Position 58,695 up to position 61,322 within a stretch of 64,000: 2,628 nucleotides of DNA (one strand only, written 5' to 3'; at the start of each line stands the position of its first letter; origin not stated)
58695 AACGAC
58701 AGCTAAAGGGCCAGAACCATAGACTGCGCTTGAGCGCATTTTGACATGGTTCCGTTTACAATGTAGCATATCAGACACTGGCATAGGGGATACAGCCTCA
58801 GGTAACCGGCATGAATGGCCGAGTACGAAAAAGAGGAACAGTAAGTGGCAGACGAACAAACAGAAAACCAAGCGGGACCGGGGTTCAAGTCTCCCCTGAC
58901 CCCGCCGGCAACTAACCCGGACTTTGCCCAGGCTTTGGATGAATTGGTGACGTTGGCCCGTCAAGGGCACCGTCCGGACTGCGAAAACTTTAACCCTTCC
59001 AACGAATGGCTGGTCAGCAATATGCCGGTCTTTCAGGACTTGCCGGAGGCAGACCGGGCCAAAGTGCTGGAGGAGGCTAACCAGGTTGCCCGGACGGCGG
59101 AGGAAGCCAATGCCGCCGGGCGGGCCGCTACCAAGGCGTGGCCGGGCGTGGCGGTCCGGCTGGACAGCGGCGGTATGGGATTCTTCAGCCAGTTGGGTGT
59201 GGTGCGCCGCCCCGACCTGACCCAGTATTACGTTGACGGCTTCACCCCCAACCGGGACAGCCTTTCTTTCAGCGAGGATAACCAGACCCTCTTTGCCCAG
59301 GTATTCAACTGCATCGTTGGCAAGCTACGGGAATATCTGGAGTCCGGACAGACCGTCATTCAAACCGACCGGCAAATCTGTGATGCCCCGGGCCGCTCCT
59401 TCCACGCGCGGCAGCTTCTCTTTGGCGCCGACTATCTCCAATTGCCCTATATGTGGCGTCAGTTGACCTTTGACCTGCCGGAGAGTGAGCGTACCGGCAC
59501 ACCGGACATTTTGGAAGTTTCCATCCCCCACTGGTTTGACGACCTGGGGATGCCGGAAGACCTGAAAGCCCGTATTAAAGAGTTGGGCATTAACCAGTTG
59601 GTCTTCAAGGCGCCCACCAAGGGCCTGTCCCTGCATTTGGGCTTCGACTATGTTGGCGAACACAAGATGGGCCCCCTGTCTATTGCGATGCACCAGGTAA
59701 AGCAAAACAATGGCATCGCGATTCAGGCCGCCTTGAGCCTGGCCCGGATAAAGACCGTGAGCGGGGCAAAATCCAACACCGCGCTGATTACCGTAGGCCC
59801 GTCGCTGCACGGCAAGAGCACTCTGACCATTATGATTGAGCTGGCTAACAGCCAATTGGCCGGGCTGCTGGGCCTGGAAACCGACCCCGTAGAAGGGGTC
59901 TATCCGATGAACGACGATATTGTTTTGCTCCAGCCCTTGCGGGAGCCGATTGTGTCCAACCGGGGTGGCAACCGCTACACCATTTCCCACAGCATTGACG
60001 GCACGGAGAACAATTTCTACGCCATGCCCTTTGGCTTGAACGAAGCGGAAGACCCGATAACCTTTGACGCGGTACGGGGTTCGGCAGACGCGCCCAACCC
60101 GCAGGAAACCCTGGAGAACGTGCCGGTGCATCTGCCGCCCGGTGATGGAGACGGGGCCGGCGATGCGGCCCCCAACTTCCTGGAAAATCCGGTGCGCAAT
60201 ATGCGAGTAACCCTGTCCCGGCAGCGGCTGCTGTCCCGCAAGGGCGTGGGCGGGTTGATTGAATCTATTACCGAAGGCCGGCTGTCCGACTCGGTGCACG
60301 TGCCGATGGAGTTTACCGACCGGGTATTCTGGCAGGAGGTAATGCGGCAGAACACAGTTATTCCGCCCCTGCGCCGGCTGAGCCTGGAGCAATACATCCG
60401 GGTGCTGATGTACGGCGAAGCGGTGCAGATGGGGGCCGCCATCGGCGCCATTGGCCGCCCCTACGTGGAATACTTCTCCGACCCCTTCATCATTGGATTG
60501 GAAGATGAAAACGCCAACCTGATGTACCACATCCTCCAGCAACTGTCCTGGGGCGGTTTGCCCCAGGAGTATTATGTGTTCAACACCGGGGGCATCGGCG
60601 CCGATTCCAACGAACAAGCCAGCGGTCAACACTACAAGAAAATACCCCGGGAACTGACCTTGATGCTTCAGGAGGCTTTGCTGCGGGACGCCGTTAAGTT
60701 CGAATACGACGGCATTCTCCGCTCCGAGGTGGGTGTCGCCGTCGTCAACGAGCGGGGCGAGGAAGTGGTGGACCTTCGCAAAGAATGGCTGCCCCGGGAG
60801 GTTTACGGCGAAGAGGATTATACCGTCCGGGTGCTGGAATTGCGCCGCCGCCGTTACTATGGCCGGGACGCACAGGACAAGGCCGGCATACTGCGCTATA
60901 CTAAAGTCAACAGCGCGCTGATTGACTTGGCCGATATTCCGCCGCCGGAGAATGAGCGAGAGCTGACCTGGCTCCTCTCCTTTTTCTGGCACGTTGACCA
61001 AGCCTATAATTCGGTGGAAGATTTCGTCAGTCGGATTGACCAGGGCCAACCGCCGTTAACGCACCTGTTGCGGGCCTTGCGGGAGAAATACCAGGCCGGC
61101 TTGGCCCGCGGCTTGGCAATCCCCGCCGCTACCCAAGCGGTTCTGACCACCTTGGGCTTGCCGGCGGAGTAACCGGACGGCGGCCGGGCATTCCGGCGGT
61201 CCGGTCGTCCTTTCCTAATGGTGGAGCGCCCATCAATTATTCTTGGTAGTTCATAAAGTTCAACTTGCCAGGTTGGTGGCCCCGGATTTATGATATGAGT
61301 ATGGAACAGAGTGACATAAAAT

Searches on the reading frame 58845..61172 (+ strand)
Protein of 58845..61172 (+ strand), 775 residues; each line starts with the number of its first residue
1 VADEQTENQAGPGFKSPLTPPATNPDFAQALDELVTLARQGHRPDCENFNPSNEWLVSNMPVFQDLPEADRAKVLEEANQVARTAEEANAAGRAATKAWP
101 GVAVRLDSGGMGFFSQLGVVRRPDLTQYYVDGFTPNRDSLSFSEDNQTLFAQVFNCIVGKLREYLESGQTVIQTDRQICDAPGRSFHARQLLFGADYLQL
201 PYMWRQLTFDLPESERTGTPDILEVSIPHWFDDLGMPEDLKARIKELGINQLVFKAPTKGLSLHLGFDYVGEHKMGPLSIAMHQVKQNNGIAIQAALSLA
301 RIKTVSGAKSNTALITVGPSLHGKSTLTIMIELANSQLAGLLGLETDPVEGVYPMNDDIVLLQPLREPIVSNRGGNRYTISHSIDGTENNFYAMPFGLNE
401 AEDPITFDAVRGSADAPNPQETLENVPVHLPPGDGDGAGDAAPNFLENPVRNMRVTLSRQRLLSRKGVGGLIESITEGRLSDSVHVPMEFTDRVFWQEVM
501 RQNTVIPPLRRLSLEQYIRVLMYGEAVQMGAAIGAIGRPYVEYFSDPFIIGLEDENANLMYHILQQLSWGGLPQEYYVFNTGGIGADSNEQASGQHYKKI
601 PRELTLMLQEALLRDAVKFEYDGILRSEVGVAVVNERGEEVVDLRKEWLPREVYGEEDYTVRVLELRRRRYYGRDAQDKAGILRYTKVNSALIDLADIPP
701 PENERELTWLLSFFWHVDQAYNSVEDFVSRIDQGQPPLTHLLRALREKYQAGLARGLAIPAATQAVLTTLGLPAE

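Call 3: search_protein_families(library=pfam, proteins=[window:58845-61172:+], max_evalue=0.01)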
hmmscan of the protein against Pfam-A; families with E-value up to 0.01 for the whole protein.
window:58845-61172:+ (775 aa): 1 family
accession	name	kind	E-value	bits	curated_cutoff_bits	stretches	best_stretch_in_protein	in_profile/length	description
PF01293.25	PEPCK_ATP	-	2.6e-07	30.1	26.5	1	134-328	51-227/465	Phosphoenolpyruvate carboxykinase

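Call 4: search_protein_families(library=ncbifam, proteins=[window:58845-61172:+], max_evalue=0.01)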
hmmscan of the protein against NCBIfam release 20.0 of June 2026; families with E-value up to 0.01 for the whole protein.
window:58845-61172:+ (775 aa): 1 family
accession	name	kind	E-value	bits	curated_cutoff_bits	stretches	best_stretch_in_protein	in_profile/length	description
NF006821.0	PRK09344.1-3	subfamily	4.1e-39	134.6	369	2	121-336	57-248/525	phosphoenolpyruvate carboxykinase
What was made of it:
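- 58845..61172 (+): Neighbour, not part of the module. Divergent PEPCK-family protein, 775 aa, with P-loop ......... and an NDD motif. PF01293 scores 30.1 bits and NF006821 scores 134.6 bits against a cutoff of 369 (calls 3, 4).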

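Call 14: find_homologous_proteins(query=window:58845-61169:+, max_evalue=0.001)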
Query window:58845-61169:+ (775 aa): 1003 proteins with E <= 0.001 among 8000 candidates; the best 120 are listed.
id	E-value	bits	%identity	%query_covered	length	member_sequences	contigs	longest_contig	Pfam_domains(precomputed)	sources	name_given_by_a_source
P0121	0.0e+0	1771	100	100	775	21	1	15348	PF01293.26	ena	-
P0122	0.0e+0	1556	88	99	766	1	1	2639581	PF01293.26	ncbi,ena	-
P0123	0.0e+0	1547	87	100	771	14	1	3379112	PF01293.26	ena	-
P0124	0.0e+0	1524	86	100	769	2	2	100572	PF01293.26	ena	-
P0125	0.0e+0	1516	86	100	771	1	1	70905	PF01293.26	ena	-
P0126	0.0e+0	1504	85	100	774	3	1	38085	PF01293.26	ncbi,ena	-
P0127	0.0e+0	1494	84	100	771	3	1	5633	PF01293.26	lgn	-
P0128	0.0e+0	1491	84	100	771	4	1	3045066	PF01293.26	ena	-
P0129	0.0e+0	1488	84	100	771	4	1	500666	PF01293.26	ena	-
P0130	0.0e+0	1487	84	100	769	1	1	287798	PF01293.26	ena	-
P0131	0.0e+0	1484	84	100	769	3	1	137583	PF01293.26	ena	-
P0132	0.0e+0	1480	84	100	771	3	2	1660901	PF01293.26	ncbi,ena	-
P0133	0.0e+0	1476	83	100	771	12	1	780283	PF01293.26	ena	-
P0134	0.0e+0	1476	83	100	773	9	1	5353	PF01293.26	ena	-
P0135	0.0e+0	1475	83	100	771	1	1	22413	PF01293.26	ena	-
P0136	0.0e+0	1473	83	100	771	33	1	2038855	PF01293.26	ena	-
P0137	0.0e+0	1473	83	100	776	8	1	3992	PF01293.26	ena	-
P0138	0.0e+0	1473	82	100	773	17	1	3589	PF01293.26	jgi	jgi:hypothetical protein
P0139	0.0e+0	1471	83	100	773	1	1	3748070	PF01293.26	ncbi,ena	-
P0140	0.0e+0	1471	83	100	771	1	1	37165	PF01293.26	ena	-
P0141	0.0e+0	1465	82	100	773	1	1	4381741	PF01293.26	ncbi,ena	-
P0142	0.0e+0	1465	82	100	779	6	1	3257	PF01293.26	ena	-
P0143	0.0e+0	1463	83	100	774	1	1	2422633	PF01293.26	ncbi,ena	-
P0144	0.0e+0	1461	82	100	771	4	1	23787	PF01293.26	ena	-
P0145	0.0e+0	1459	82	100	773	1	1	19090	PF01293.26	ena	-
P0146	0.0e+0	1458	82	100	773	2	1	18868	PF01293.26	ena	-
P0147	0.0e+0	1457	82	100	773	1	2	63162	PF01293.26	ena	-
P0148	0.0e+0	1456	82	100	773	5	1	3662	PF01293.26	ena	-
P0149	0.0e+0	1456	82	100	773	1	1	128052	PF01293.26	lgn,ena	-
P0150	0.0e+0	1455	82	100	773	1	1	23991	PF01293.26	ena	-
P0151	0.0e+0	1454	82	100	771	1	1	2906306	PF01293.26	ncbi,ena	-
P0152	0.0e+0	1453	82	100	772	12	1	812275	PF01293.26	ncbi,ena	-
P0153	0.0e+0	1452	82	100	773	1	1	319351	PF01293.26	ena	-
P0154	0.0e+0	1452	82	100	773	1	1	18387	PF01293.26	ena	-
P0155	0.0e+0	1452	82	100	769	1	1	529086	PF01293.26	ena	-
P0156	0.0e+0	1452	82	100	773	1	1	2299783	PF01293.26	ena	-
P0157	0.0e+0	1452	82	100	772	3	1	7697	PF01293.26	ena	-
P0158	0.0e+0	1450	82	100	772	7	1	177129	PF01293.26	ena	-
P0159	0.0e+0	1450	82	100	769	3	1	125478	PF01293.26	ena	-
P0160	0.0e+0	1449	82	100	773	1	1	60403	PF01293.26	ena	-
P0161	0.0e+0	1449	82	100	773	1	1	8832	PF01293.26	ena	-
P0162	0.0e+0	1448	82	100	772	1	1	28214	PF01293.26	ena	-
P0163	0.0e+0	1444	81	100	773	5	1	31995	PF01293.26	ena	-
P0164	0.0e+0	1441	81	100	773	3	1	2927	PF01293.26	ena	-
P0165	0.0e+0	1432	82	98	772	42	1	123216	PF01293.26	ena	-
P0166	0.0e+0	1413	79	100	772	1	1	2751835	PF01293.26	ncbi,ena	-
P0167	0.0e+0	1406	84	93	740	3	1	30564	PF01293.26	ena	-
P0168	0.0e+0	1351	75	100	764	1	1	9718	PF01293.26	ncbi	ncbi:MAG: hypothetical protein ACE5Q6_02535 [Dehalococcoidia bacterium]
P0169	0.0e+0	1241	71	98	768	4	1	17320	PF01293.26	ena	-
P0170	0.0e+0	1225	69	98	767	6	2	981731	PF01293.26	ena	-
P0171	0.0e+0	1225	72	97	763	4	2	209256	PF01293.26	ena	-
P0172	0.0e+0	1224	70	100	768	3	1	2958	PF01293.26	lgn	-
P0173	0.0e+0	1222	69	100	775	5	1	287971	PF01293.26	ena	-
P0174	0.0e+0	1222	71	98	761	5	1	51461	PF01293.26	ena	-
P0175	0.0e+0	1217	69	98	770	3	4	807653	PF01293.26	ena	-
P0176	0.0e+0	1216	68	100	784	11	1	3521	PF01293.26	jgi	jgi:ATP-dependent phosphoenolpyruvate carboxykinase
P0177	0.0e+0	1214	70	98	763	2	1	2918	PF01293.26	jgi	-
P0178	0.0e+0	1212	71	97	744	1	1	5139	PF01293.26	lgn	-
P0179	0.0e+0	1210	70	98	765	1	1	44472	PF01293.26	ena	-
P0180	0.0e+0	1209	69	99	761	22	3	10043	PF01293.26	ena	-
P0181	0.0e+0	1209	70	99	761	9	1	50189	PF01293.26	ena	-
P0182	0.0e+0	1208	69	98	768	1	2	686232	PF01293.26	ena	-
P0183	0.0e+0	1205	68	100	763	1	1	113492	PF01293.26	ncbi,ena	-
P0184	0.0e+0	1204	70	97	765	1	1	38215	PF01293.26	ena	-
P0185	0.0e+0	1204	69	100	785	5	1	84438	PF01293.26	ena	-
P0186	0.0e+0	1204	70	98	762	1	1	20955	PF01293.26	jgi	-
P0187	0.0e+0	1203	68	100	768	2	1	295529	PF01293.26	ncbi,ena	-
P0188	0.0e+0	1203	69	98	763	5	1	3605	PF01293.26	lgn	-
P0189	0.0e+0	1202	70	98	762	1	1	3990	PF01293.26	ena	-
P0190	0.0e+0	1200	70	98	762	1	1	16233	PF01293.26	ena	-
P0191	0.0e+0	1199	68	100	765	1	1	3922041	PF01293.26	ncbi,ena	-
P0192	0.0e+0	1199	68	98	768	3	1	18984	PF01293.26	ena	-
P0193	0.0e+0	1199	67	100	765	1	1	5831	PF01293.26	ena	-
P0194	0.0e+0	1198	68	98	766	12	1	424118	PF01293.26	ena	-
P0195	0.0e+0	1194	68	98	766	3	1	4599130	PF01293.26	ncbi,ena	-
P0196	0.0e+0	1194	68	98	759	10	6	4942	PF01293.26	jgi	jgi:hypothetical protein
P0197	0.0e+0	1194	70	98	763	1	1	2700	PF01293.26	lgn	-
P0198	0.0e+0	1194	69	98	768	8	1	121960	PF01293.26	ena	-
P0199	0.0e+0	1194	69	98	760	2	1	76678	PF01293.26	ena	-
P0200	0.0e+0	1193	69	98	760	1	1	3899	PF01293.26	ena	-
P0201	0.0e+0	1193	68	98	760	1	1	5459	PF01293.26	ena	-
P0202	0.0e+0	1191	68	98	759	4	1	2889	PF01293.26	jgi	-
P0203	0.0e+0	1190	68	98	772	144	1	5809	PF01293.26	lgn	-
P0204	0.0e+0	1190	67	99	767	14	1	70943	PF01293.26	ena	-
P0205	0.0e+0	1190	69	98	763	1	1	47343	PF01293.26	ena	-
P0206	0.0e+0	1190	67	97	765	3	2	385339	PF01293.26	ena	-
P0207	0.0e+0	1190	68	98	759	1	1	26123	PF01293.26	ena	-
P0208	0.0e+0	1190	66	100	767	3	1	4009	PF01293.26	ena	-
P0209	0.0e+0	1190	68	98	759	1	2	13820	PF01293.26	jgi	jgi:hypothetical protein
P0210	0.0e+0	1190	68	98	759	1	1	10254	PF01293.26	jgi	jgi:hypothetical protein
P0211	0.0e+0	1189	68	98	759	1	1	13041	PF01293.26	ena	-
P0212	0.0e+0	1189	68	98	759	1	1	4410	PF01293.26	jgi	-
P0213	0.0e+0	1189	68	98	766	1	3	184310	PF01293.26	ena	-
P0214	0.0e+0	1189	68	98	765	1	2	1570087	PF01293.26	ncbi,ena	-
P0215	0.0e+0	1189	68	98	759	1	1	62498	PF01293.26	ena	-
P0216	0.0e+0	1189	68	98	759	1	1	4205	PF01293.26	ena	-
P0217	0.0e+0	1189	69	98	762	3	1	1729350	PF01293.26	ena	-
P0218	0.0e+0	1189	68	98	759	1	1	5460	PF01293.26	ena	-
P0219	0.0e+0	1189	67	99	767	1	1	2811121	PF01293.26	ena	-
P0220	0.0e+0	1189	68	100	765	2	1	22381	PF01293.26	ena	-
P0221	0.0e+0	1189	68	98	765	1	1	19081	PF01293.26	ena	-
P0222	0.0e+0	1189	68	98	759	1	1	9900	PF01293.26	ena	-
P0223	0.0e+0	1189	67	99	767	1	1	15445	PF01293.26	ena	-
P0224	0.0e+0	1188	68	98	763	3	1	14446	PF01293.26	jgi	-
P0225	0.0e+0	1188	69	98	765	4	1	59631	PF01293.26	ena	-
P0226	0.0e+0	1188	68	98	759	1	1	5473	PF01293.26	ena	-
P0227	0.0e+0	1188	68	98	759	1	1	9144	PF01293.26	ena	-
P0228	0.0e+0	1188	68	98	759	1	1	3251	PF01293.26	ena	-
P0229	0.0e+0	1188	68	98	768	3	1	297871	PF01293.26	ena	-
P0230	0.0e+0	1188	68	98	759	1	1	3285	PF01293.26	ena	-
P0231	0.0e+0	1188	68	98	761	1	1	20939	PF01293.26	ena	-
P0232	0.0e+0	1188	68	98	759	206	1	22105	PF01293.26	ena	-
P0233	0.0e+0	1188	68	98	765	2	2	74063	PF01293.26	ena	-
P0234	0.0e+0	1188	68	98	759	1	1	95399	PF01293.26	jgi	-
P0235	0.0e+0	1188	68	98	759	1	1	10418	PF01293.26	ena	-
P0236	0.0e+0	1188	68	98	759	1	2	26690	PF01293.26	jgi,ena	-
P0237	0.0e+0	1188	68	98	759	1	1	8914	PF01293.26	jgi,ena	-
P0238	0.0e+0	1188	67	100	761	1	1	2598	PF01293.26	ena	-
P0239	0.0e+0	1187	67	98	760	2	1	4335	PF01293.26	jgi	jgi:hypothetical protein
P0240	0.0e+0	1187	68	98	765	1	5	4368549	PF01293.26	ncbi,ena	-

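Call 17: search_solved_structures(query=window:58845-61169:+, max_evalue=0.1, show_alignments=1)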
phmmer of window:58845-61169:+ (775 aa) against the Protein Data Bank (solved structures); distinct sequences matched with E-value up to 0.1: 0.

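Call 22: search_solved_structures(query=A1, max_evalue=1, show_alignments=2)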
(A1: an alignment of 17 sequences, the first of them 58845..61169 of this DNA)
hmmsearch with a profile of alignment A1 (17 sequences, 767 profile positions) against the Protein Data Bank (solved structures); distinct sequences matched with E-value up to 1: 1.
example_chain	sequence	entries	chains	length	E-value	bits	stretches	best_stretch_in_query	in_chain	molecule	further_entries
1bh8_B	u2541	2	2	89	0.92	10.5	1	447-494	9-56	TAFII28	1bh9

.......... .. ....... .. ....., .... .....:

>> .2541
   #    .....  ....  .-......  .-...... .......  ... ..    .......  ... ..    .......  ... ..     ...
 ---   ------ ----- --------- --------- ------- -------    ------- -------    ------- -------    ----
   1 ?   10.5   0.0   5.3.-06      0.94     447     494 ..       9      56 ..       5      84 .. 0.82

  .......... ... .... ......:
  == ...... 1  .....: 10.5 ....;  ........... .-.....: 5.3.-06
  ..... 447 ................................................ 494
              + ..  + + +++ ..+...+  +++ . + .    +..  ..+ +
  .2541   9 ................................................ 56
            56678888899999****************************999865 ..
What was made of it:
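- On ATP-dependent PEP carboxykinase (for the upstream neighbour): No PDB sequence hit, even with a profile (calls 17, 22).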

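Call 23: find_related_loci(query=A1, collection=genome_contigs, flank=10000)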
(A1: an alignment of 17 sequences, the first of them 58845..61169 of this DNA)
Query A1 (775 aa) in genome_contigs; peptide patterns used: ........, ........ (x = any residue, [..] = any of these).
319 stretches matched a pattern; 313 encode a relative of the query (tblastn E <= 1e-3); the best 80 are kept; 80 distinct loci.
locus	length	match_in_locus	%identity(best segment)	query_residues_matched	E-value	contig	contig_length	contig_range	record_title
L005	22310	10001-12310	88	1-774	0e+0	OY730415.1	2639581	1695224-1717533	MAG: Dehalococcoidia bacterium isolate 0e633194-396e-4ef9-b6aa-bb83a1c841ae genome assembly, chromosome: 1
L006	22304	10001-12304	87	1-772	0e+0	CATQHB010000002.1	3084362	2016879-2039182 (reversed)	MAG: uncultured Dehalococcoidia bacterium isolate 5e02e7df-9ff6-4248-8782-bae42c8afb25 genome assembly, contig: contig_2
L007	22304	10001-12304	84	1-772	0e+0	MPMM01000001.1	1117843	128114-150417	MAG: SAR202 cluster bacterium bin22 NODE_1_length_1117843_cov_16.0284_ID_1, whole genome shotgun sequence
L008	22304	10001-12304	84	1-772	0e+0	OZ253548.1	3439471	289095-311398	MAG: Dehalococcoidia bacterium isolate 601e0476-adb4-49b6-be5a-42d8628e722d genome assembly, chromosome: 1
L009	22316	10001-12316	82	1-772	0e+0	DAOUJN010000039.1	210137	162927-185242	MAG TPA_asm: Dehalococcoidia bacterium isolate S34_266 k113_1344612, whole genome shotgun sequence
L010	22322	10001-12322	85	1-775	0e+0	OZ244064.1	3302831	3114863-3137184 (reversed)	MAG: Dehalococcoidia bacterium isolate 6b45779a-ebf8-4e4c-9ead-68fbda15a8e5 genome assembly, chromosome: 1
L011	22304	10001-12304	83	1-772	0e+0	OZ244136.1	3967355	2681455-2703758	MAG: Dehalococcoidia bacterium isolate c84a8063-2fa9-408c-8fff-39311bbd64e8 genome assembly, chromosome: 1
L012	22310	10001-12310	83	1-774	0e+0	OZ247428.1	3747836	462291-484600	MAG: Dehalococcoidia bacterium isolate 98dfbe93-de8a-46f9-be85-8584a0b4116d genome assembly, chromosome: 1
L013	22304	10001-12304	83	1-772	0e+0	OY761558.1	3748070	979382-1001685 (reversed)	MAG: Dehalococcoidia bacterium isolate 6ae818db-717c-4d07-8374-be93c3d6d717 genome assembly, chromosome: 1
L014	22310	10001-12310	82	1-774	0e+0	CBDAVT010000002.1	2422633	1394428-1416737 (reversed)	MAG: Dehalococcoidia bacterium isolate d99c038b-be98-4ce4-a01a-7fb719fe35ca genome assembly, contig: contig_2, whole gen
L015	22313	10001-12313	82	1-775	0e+0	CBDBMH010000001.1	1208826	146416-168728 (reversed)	MAG: Dehalococcoidia bacterium isolate 54ca6173-90b9-4e1c-a49d-3e10b3dce350 genome assembly, contig: contig_1, whole gen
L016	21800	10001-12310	82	1-774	0e+0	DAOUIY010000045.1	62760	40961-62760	MAG TPA_asm: Dehalococcoidia bacterium isolate S32_229 k113_2651492, whole genome shotgun sequence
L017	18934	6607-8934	82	1-774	0e+0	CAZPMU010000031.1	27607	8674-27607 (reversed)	MAG TPA_asm: uncultured Dehalococcoidia bacterium isolate SRP109090_co1_245 genome assembly, contig: NODE_2288_length_27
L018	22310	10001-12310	82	1-774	0e+0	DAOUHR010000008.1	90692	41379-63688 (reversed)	MAG TPA_asm: Dehalococcoidia bacterium isolate S16_99 k189_33119, whole genome shotgun sequence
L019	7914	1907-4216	81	1-774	0e+0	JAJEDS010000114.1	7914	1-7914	MAG: Dehalococcoidia bacterium isolate p16x33bins.38 k141_885228, whole genome shotgun sequence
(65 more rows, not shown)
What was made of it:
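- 58845..61172 (+): Relatives occur in 313 species genomes (call 23).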

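Call 77: find_encoding_contigs(protein=P0191, flank=8000, max_places=1)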
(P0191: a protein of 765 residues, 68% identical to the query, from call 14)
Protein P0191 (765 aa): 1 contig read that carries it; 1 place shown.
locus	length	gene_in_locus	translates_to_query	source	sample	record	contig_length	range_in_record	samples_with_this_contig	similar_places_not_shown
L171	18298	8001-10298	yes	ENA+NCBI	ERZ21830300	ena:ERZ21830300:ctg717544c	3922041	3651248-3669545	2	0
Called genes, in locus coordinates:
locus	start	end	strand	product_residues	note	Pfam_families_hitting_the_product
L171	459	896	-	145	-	PF02082:Rrf2, PF03444:WHD_HrcA (faint)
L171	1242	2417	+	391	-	PF22691:Thiolase_C_1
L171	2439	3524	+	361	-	PF01926:MMR_HSR1 (weak), PF06071:YchF-GTPase_C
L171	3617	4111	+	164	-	PF13302:Acetyltransf_3 (weak), PF13420:Acetyltransf_4 (weak), PF00583:Acetyltransf_1, PF13673:Acetyltransf_10, PF13508:Acetyltransf_7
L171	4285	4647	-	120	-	PF00903:Glyoxalase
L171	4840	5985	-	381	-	PF04015:DUF362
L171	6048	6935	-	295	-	PF01040:UbiA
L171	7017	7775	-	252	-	PF00731:AIRC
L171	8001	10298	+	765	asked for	PF01293:PEPCK_ATP (faint)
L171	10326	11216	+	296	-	PF00701:DHDPS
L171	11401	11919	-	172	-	-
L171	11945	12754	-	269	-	PF04909:Amidohydro_2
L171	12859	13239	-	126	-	-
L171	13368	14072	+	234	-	PF00702:Hydrolase, PF13419:HAD_2, PF13242:Hydrolase_like (weak)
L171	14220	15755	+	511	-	PF12072:RNase_Y_N, PF00013:KH_1, PF08668:HDOD (faint), PF01966:HD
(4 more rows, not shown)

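Call 84: search_protein_families(library=padloc, proteins=[window:58845-61172:+], max_evalue=0.01)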
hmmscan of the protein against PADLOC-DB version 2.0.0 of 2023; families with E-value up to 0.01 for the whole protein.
window:58845-61172:+ (775 aa): 0 families
